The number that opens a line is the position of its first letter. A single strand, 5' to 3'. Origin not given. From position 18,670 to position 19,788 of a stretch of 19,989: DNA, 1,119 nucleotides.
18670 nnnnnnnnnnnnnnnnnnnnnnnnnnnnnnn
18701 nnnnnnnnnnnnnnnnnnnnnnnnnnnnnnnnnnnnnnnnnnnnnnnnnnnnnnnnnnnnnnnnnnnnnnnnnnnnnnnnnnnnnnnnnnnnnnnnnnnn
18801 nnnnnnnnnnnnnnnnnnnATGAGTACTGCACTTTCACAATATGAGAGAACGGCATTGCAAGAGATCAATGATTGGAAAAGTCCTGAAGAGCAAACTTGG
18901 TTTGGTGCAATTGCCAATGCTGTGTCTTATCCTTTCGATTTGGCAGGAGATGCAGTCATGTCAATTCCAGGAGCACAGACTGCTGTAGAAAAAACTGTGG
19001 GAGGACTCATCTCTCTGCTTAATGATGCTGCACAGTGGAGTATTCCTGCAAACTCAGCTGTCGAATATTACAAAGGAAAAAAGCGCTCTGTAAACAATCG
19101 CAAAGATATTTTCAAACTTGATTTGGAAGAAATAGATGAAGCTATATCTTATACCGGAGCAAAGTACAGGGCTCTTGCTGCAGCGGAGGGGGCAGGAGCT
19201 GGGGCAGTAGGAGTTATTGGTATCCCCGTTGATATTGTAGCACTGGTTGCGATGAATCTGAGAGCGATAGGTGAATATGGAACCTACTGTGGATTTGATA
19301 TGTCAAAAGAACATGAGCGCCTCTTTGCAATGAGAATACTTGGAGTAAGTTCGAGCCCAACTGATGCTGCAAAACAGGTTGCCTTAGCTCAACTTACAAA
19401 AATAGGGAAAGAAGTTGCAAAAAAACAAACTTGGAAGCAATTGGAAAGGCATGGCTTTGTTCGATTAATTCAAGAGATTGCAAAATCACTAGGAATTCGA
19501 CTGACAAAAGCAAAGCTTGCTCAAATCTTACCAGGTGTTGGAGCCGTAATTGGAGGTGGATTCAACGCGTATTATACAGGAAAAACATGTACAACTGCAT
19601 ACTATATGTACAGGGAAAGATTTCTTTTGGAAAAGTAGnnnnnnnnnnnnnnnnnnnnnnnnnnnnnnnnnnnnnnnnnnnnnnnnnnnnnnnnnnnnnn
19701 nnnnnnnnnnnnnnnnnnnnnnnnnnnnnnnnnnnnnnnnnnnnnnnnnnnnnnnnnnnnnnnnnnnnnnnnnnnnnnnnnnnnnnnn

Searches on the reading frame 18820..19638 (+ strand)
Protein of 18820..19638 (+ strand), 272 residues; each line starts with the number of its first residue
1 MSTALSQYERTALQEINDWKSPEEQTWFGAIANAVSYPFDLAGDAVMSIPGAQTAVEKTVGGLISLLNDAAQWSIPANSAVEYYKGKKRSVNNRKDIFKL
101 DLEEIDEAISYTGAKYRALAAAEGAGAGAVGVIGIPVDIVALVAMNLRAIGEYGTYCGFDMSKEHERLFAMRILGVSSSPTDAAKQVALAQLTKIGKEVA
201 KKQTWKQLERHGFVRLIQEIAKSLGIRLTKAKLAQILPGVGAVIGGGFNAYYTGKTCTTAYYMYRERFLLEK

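Call 4: search_protein_families(library=pfam, proteins=[window:18820-19638:+], max_evalue=0.01)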
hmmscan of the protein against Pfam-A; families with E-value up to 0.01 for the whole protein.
window:18820-19638:+ (272 aa): 1 family
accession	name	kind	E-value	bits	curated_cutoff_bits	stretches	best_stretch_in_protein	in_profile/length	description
PF12787.12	EcsC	-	3.4e-36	125.6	30.4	1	12-269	3-240/240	EcsC protein family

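Call 8: search_protein_families(library=padloc, proteins=[window:18820-19638:+], max_evalue=0.1)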
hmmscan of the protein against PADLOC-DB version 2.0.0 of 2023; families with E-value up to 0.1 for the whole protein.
window:18820-19638:+ (272 aa): 3 families
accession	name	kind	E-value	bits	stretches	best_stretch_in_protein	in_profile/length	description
PDLC04988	PDC-S29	-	4.3e-11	40.8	1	105-263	56-211/220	-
PDLC04989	PDC-S30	-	1.5e-09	35.6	1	106-249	70-224/268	-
PDLC03976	PD-Lambda-1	-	0.037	10.9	1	90-112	428-450/491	-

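Call 9: search_protein_families(library=ncbifam, proteins=[window:18820-19638:+], max_evalue=0.1)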
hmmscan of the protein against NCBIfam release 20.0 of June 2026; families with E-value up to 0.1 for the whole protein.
window:18820-19638:+ (272 aa): 0 families

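Call 14: find_encoding_contigs(protein=window:18820-19638:+, flank=10000, max_places=10)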
Protein window:18820-19638:+ (272 aa): 24 contigs read that carry it; 5 places shown.
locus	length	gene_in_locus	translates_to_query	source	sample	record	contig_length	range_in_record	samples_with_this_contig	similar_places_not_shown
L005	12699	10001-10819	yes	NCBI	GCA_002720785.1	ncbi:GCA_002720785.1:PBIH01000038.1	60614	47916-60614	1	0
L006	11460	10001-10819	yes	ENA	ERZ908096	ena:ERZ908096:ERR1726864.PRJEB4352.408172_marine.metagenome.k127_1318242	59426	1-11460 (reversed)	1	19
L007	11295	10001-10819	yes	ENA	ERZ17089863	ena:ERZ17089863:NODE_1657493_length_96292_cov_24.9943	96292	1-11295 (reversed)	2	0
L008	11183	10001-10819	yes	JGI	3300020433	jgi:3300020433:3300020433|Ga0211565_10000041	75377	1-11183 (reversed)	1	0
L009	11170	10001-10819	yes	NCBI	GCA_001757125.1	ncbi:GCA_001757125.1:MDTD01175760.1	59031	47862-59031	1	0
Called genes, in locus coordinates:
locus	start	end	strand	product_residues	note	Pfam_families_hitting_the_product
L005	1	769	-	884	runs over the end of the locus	PF01244:Peptidase_M19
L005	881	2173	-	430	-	PF06167:Peptidase_M90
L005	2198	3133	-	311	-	PF02146:SIR2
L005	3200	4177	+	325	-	PF01370:Epimerase, PF05368:NmrA, PF01073:3Beta_HSD, PF13460:NAD_binding_10, PF16363:GDP_Man_Dehyd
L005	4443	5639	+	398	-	-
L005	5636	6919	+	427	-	PF04286:DUF445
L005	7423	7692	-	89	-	PF13495:Phage_int_SAM_4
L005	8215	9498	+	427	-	PF20703:nSTAND1 (weak), PF01637:ATPase_2 (weak), PF13191:AAA_16 (weak)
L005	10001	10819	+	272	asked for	PF12787:EcsC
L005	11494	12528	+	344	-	PF17761:DUF1016_N, PF06250:YhcG_C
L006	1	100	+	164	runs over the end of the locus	-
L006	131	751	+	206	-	-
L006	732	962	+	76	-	-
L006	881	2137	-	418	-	PF06167:Peptidase_M90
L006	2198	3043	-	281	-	PF02146:SIR2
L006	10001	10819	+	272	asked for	PF12787:EcsC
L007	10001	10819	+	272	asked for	PF12787:EcsC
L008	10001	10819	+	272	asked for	PF12787:EcsC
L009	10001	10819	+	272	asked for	PF12787:EcsC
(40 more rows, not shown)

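Call 26: find_homologous_proteins(query=window:18820-19638:+, max_evalue=0.001)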
Query window:18820-19638:+ (272 aa): 882 proteins with E <= 0.001 among 8000 candidates; the best 120 are listed.
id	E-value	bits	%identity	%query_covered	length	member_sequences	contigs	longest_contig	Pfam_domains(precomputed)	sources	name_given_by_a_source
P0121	5.8e-110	385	65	99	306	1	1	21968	PF12787.13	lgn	-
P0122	6.1e-102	359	58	98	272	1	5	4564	PF12787.13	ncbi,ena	-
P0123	1.9e-100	354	58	100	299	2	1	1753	PF12787.13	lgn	-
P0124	4.0e-100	353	59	99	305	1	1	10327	PF12787.13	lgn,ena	-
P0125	9.3e-100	351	56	99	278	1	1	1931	PF12787.13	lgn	-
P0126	1.0e-98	348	57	100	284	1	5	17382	PF12787.13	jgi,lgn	jgi:hypothetical protein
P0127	1.2e-98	348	59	100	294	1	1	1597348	PF12787.13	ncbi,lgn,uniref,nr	ncbi:EcsC family protein [Moritella sp. Urea-trap-13]|uniref:EcsC family protein n=1 Tax=Moritella s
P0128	1.2e-98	348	54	100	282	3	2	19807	PF12787.13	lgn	-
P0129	1.5e-98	348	60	100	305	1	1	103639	PF12787.13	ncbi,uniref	ncbi:EcsC family protein [Neobacillus niacini]|uniref:EcsC family protein n=1 Tax=Neobacillus niacin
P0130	1.9e-98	347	57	98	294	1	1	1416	PF12787.13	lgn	-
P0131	5.4e-98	346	56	100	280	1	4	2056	PF12787.13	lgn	-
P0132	1.3e-97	345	57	100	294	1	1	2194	PF12787.13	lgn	-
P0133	1.9e-97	344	56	99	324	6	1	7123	PF12787.13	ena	-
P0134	2.0e-97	344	57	99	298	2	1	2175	PF12787.13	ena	-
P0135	3.5e-97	343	59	100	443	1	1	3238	PF12787.13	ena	-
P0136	8.6e-97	342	59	98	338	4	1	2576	PF12787.13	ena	-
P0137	1.3e-96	341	57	99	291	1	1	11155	PF12787.13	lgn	-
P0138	2.0e-96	341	56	100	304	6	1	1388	PF12787.13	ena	-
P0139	2.6e-96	340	57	98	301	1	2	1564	PF12787.13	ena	-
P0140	2.8e-96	340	56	98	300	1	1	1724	PF12787.13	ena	-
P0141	8.1e-96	339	57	98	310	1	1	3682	PF12787.13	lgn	-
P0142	1.8e-95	337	56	100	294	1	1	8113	PF12787.13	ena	-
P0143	2.0e-95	337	58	98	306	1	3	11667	PF12787.13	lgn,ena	-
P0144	2.2e-95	337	55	100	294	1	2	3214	PF12787.13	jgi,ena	jgi:hypothetical protein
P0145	2.2e-95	337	56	98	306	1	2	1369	PF12787.13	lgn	-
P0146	2.5e-95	337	56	100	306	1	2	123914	PF12787.13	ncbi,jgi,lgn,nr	ncbi:MAG: EcsC family protein [Phycisphaerae bacterium]|jgi:hypothetical protein|nr:EcsC family prot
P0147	4.3e-95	336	54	98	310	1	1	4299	PF12787.13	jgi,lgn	-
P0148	4.7e-95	336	56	100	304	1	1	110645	PF12787.13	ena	-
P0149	5.0e-95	336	56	99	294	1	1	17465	PF12787.13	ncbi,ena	-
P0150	7.4e-95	335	55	100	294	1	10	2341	PF12787.13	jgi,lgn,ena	-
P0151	7.8e-95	335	56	100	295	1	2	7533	PF12787.13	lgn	-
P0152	8.9e-95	335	56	100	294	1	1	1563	PF12787.13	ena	-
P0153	1.0e-94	335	55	100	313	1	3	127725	PF12787.13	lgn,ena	-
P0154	1.1e-94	335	56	98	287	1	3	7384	PF12787.13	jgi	-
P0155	1.4e-94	335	56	98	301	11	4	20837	PF12787.13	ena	-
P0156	1.5e-94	334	55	100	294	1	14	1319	PF12787.13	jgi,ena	jgi:hypothetical protein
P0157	1.5e-94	334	55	98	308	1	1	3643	PF12787.13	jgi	jgi:hypothetical protein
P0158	1.7e-94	334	57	99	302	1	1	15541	PF12787.13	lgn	-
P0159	2.2e-94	334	54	100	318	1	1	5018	PF12787.13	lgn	-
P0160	2.4e-94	334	54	99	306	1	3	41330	PF12787.13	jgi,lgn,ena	-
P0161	3.0e-94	333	55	100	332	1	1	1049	PF12787.13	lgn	-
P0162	3.4e-94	333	54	100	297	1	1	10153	PF12787.13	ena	-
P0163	3.7e-94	333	55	100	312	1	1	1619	PF12787.13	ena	-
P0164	4.0e-94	333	57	98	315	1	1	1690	PF12787.13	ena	-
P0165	5.8e-94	333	56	100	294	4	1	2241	PF12787.13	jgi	jgi:hypothetical protein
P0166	6.4e-94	332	54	100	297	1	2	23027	PF12787.13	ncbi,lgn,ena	-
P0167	7.1e-94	332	54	98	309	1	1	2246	PF12787.13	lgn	-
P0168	8.8e-94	332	57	99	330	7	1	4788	PF12787.13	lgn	-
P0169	9.6e-94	332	55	100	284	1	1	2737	PF12787.13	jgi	jgi:hypothetical protein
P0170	9.7e-94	332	57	100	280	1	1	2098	PF12787.13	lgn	-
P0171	9.9e-94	332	55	99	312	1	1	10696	PF12787.13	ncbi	-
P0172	1.0e-93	332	55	98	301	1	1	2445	PF12787.13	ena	-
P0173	1.0e-93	332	54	98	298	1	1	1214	PF12787.13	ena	-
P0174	1.1e-93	332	54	100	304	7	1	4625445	PF12787.13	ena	-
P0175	1.1e-93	332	56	100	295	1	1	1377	PF12787.13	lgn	-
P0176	1.2e-93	331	56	99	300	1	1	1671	PF12787.13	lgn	-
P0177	1.2e-93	331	55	98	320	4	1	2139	PF12787.13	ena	-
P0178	1.6e-93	331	57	99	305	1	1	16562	PF12787.13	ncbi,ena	-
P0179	1.8e-93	331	57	98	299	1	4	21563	PF12787.13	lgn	-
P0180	2.5e-93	330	54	100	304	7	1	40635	PF12787.13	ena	-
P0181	2.7e-93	330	55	100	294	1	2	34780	PF12787.13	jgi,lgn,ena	jgi:hypothetical protein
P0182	3.4e-93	330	55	98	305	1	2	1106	PF12787.13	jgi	-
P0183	3.5e-93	330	55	100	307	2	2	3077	PF12787.13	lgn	-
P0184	3.5e-93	330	56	100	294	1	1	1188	PF12787.13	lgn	-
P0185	3.9e-93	330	54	98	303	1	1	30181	PF12787.13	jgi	-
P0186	4.0e-93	330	55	100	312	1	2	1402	PF12787.13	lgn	-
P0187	4.1e-93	330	54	100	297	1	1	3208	PF12787.13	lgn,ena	-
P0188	5.6e-93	329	54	100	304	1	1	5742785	PF12787.13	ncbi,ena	-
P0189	5.6e-93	329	54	100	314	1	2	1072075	PF12787.13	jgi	jgi:EcsC protein family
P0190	5.8e-93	329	53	99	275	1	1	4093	PF12787.13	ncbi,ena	-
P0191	7.4e-93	329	54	99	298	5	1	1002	PF12787.13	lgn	-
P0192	7.5e-93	329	55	98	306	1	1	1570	PF12787.13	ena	-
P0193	7.8e-93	329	54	100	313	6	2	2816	PF12787.13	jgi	-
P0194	1.2e-92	328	55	99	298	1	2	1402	PF12787.13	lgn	-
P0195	1.3e-92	328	55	100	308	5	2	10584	PF12787.13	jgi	-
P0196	1.5e-92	328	54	100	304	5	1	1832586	PF12787.13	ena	-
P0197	1.6e-92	328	55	100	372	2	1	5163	PF12787.13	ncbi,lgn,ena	-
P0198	1.6e-92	328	55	98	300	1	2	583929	PF12787.13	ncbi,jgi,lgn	-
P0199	1.6e-92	328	54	98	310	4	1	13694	PF12787.13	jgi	jgi:hypothetical protein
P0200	2.3e-92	327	56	98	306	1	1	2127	PF12787.13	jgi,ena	-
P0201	2.4e-92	327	56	99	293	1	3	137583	PF12787.13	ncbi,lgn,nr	ncbi:MAG: EcsC family protein [Desulfarculaceae bacterium]|nr:EcsC family protein [Desulfarculaceae 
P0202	2.6e-92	327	54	98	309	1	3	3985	PF12787.13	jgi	jgi:hypothetical protein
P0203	2.6e-92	327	54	100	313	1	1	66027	PF12787.13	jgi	-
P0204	2.9e-92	327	53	98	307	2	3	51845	PF12787.13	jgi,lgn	jgi:hypothetical protein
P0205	3.2e-92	327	54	98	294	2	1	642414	PF12787.13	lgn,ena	-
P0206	3.9e-92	327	55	99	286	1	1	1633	PF12787.13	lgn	-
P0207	4.0e-92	326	55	100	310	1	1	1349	PF12787.13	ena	-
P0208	5.0e-92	326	53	100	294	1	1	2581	PF12787.13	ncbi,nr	ncbi:EcsC family protein [bacterium]|nr:EcsC family protein [bacterium]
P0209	5.2e-92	326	54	99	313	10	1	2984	PF12787.13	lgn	-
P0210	5.3e-92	326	56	99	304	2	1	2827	PF12787.13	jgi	-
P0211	5.3e-92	326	52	100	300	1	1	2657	PF12787.13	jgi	jgi:hypothetical protein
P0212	5.6e-92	326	55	97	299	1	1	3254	PF12787.13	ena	-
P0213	6.1e-92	326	55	100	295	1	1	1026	PF12787.13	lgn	-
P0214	6.2e-92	326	54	99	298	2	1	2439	PF12787.13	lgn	-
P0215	6.3e-92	326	54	99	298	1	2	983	PF12787.13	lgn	-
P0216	6.9e-92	326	55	100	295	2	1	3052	PF12787.13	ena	-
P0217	7.0e-92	326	53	100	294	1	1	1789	PF12787.13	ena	-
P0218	7.6e-92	326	54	99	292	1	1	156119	PF12787.13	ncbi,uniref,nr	ncbi:EcsC family protein [Pseudomonas congelans]|uniref:EcsC family protein n=1 Tax=Pseudomonas cong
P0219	7.7e-92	326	54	99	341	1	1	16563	PF12787.13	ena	-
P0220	7.7e-92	326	53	97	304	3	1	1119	PF12787.13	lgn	-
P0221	1.4e-91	325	55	99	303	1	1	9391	PF12787.13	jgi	-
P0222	1.4e-91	325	54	99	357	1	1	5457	PF12787.13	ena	-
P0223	1.5e-91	325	55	99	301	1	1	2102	PF12787.13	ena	-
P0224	1.6e-91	324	54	99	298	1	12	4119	PF12787.13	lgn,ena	-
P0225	1.7e-91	324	54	99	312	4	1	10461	PF12787.13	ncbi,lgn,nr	ncbi:MAG TPA: EcsC family protein [Pirellulales bacterium]|nr:EcsC family protein [Pirellulales bact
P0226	1.7e-91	324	55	99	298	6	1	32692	PF12787.13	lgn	-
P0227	1.8e-91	324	54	100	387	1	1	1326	PF12787.13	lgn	-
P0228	1.8e-91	324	54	98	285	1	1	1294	PF12787.13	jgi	jgi:hypothetical protein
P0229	1.9e-91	324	53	99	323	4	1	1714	PF12787.13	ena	-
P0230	2.0e-91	324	56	98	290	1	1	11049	PF12787.13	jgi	jgi:hypothetical protein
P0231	2.0e-91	324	53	100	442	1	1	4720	PF12787.13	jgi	-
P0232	2.2e-91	324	52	99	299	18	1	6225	PF12787.13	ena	-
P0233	2.7e-91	324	54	98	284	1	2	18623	PF12787.13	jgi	jgi:hypothetical protein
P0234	2.8e-91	324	52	100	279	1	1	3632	PF12787.13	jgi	-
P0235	2.9e-91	324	54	99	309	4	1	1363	PF12787.13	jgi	jgi:hypothetical protein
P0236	3.2e-91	324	55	100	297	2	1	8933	PF12787.13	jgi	jgi:hypothetical protein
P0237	3.3e-91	323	54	99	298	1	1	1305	PF12787.13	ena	-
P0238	3.4e-91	323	53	99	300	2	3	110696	PF12787.13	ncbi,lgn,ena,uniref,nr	ncbi:EcsC family protein [Alcaligenes faecalis]|uniref:EcsC family protein n=1 Tax=Alcaligenes faeca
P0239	3.7e-91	323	55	97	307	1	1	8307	PF12787.13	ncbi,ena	-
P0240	3.7e-91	323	52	99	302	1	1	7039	PF12787.13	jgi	jgi:hypothetical protein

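Call 28: find_related_loci(query=A3, collection=metagenome_contigs, flank=6000)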
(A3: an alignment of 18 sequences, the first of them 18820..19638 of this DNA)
Query A3 (272 aa) in metagenome_contigs; peptide patterns used: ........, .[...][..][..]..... (x = any residue, [..] = any of these).
329 stretches matched a pattern; 151 encode a relative of the query (tblastn E <= 1e-3); the best 80 are kept; 80 distinct loci.
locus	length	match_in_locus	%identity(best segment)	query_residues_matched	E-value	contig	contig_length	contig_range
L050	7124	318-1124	57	3-272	3e-105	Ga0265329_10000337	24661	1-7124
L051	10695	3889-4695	57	3-272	2e-105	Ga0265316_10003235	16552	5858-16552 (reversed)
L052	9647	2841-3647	56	3-272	5e-104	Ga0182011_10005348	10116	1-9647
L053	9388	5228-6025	57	6-272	5e-104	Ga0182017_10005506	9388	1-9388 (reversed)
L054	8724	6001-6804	56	5-272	3e-102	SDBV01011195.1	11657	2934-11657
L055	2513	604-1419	55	1-272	1e-105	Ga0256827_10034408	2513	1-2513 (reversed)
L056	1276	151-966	55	1-272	8e-110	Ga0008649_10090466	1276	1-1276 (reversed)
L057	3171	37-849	54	2-272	2e-103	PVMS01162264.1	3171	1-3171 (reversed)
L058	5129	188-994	54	3-272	3e-101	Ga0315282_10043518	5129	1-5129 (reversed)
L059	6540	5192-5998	54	3-272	4e-101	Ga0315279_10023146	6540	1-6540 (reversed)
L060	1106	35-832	55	6-272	1e-109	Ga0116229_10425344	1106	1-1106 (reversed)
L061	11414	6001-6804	57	5-272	3e-100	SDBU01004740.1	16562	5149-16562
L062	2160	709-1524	55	1-272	1e-104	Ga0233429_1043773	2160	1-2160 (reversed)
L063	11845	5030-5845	55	1-272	7e-100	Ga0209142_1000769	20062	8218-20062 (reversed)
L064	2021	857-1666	56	3-272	2e-104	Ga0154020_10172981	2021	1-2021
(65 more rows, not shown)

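Call 39: search_solved_structures(query=A3, max_evalue=1)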
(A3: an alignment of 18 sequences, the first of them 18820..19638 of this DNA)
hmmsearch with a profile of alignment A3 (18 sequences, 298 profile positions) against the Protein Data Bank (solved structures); distinct sequences matched with E-value up to 1: 0.

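Call 49: predict_structure(alignment_id=A3)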
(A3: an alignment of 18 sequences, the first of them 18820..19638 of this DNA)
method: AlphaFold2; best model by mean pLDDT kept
length: 272 residues; sequences in the alignment: 18
mean_pLDDT: 71.3   pTM: 0.69
mean pLDDT of the five models: 71.3, 69.4, 67.7, 64.6, 62.7
residues with pLDDT >= 90: 61; 70-90: 82; 50-70: 79; < 50: 50
segments of 3 or more residues with pLDDT < 50: 27-29, 31-43, 132-136, 183-193, 195-197
pLDDT, mean of each block of 10 residues (from residue 1): 77 88 53 45 52 50 63 80 93 92 92 85 67 49 85 94 83 69 47 48 61 61 69 67 68 86 94 87
secondary structure, 60 per line:
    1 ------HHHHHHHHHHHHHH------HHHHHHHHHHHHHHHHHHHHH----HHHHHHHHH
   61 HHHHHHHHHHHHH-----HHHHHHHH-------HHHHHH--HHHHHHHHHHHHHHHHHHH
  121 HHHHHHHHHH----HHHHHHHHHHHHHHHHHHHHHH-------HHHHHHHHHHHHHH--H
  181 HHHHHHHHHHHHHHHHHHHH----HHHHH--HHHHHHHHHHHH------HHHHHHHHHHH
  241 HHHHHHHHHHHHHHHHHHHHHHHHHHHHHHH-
elements in order: H7-20 H27-47 H52-73 H79-86 H94-99 H102-130 H135-156 H164-177 H180-200 H205-209 H212-223 H230-271

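Call 76: search_dna_similar(query=window:18820-19638:+, collection=phages, mode=protein, max_rows=10)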
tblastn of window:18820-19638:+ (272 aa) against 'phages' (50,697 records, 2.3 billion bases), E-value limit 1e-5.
No match.

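Call 77: search_dna_similar(query=window:18820-19638:+, collection=plasmids, mode=protein, max_rows=12)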
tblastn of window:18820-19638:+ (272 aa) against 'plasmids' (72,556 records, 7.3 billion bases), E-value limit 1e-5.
Records with a match: 5; places in all: 5; records where one place covers at least 80% of the query: 2.
Best place of each record, by identity: <60% 5.
By first word of the organism name: Paenarthrobacter 2; Klebsiella 1; Gluconobacter 1; Streptomyces 1.
By predicted mobility (MOB-suite, as given by PLSDB): conjugative 3; non-mobilizable 2.
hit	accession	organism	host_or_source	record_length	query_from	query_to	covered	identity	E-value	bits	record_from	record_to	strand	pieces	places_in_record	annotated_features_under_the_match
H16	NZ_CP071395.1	Klebsiella michiganensis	Homo sapiens,urine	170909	5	272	99%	48.7%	5e-66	229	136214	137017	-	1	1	EcsC family protein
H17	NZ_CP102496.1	Gluconobacter oxydans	mixed culture,fruits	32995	20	272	93%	51.0%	4e-68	235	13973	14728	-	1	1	EcsC family protein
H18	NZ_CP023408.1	Streptomyces fungicidicus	Pig,cell culture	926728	142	272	48%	29.0%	5e-10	67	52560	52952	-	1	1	EcsC family protein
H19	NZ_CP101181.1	Paenarthrobacter ureafaciens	mixed culture,soil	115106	148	272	46%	29.4%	3e-11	71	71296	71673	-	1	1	EcsC family protein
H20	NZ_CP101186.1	Paenarthrobacter ureafaciens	mixed culture,soil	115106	148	272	46%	29.4%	3e-11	71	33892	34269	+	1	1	EcsC family protein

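Call 78: get_annotated_region(hit=H16, flank=6000)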
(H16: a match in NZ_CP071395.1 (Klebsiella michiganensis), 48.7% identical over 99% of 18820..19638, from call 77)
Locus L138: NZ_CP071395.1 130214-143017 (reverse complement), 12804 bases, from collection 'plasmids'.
description: Klebsiella michiganensis strain Kmfe267 plasmid pKmfe267-2, complete sequence
organism: Klebsiella michiganensis (NCBI taxid 1134687)
taxonomy: Bacteria; Pseudomonadota; Gammaproteobacteria; Enterobacterales; Enterobacteriaceae; Klebsiella; Klebsiella michiganensis
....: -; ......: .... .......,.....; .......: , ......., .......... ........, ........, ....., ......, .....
typing (MOB-suite, as given by PLSDB): conjugative; replicon IncFII,rep_cluster_2078; relaxase MOBF; mating-pair formation MPF_F
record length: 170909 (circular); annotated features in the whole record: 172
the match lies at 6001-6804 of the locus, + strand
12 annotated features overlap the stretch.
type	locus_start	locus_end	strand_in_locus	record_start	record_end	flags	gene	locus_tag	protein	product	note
CDS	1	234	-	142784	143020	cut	-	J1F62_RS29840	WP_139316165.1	hypothetical protein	-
CDS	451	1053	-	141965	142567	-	-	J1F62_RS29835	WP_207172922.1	tyrosine-type recombinase/integrase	GO:0015074 - DNA integration [Evidence IEA]; GO:0006310 - DNA recombination [Evidence IEA]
CDS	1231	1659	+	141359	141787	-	-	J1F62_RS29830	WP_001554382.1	GFA family protein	-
CDS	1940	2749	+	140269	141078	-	-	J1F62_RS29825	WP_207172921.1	glycosyltransferase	-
CDS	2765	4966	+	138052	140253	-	-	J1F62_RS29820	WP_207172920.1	family 16 glycosylhydrolase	GO:0005975 - carbohydrate metabolic process [Evidence IEA]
CDS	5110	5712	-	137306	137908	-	-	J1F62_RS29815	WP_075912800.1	site-specific integrase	GO:0015074 - DNA integration [Evidence IEA]; GO:0006310 - DNA recombination [Evidence IEA]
CDS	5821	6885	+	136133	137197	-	-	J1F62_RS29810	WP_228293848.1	EcsC family protein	-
CDS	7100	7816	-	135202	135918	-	-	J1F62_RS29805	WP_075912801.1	HNH endonuclease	-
CDS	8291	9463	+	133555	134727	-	-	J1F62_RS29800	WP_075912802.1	YiiX/YebB-like N1pC/P60 family cysteine hydrolase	-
CDS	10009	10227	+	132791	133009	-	-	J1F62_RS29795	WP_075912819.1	hypothetical protein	-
CDS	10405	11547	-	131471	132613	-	-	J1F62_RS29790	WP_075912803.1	hypothetical protein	-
CDS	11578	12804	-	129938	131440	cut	-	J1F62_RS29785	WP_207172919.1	hypothetical protein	-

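Call 79: get_annotated_region(hit=H17, flank=5000)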
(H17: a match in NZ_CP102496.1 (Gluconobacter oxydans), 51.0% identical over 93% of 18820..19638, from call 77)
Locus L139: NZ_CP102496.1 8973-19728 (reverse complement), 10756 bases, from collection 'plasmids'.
description: Gluconobacter oxydans strain ATCC 9937 plasmid unnamed2, complete sequence
organism: Gluconobacter oxydans (NCBI taxid 442)
taxonomy: Bacteria; Pseudomonadota; Alphaproteobacteria; Rhodospirillales; Acetobacteraceae; Gluconobacter; Gluconobacter oxydans
host: -; source: mixed culture,fruits; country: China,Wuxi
typing (MOB-suite, as given by PLSDB): non-mobilizable
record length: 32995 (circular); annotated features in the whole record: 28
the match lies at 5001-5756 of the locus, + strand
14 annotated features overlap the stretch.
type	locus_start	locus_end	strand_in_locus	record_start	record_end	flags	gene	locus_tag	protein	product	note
CDS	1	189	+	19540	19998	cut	-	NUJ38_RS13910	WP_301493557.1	ATP-binding protein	-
CDS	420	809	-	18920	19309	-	-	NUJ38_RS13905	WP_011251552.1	type II toxin-antitoxin system VapC family toxin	-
CDS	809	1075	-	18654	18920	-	-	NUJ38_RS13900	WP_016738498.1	hypothetical protein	-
CDS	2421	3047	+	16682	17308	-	-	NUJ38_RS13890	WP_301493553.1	hypothetical protein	-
CDS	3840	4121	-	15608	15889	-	-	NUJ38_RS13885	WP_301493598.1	hypothetical protein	-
CDS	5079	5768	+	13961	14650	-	-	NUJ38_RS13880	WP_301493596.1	EcsC family protein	-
CDS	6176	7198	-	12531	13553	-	-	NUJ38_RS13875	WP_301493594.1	DUF4365 domain-containing protein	-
CDS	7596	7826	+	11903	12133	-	-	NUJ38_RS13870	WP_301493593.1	hypothetical protein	-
CDS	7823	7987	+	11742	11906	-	-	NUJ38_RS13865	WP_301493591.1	hypothetical protein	-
CDS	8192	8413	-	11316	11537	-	-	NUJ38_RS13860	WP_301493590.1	OB-fold nucleic acid binding domain-containing protein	-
CDS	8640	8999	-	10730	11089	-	-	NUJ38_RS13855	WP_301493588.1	hypothetical protein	-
CDS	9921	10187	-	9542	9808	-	-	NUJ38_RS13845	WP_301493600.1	hypothetical protein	-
CDS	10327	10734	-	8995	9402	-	-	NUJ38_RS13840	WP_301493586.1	hypothetical protein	-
CDS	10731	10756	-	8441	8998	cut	-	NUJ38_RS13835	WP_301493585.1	PHP domain-containing protein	-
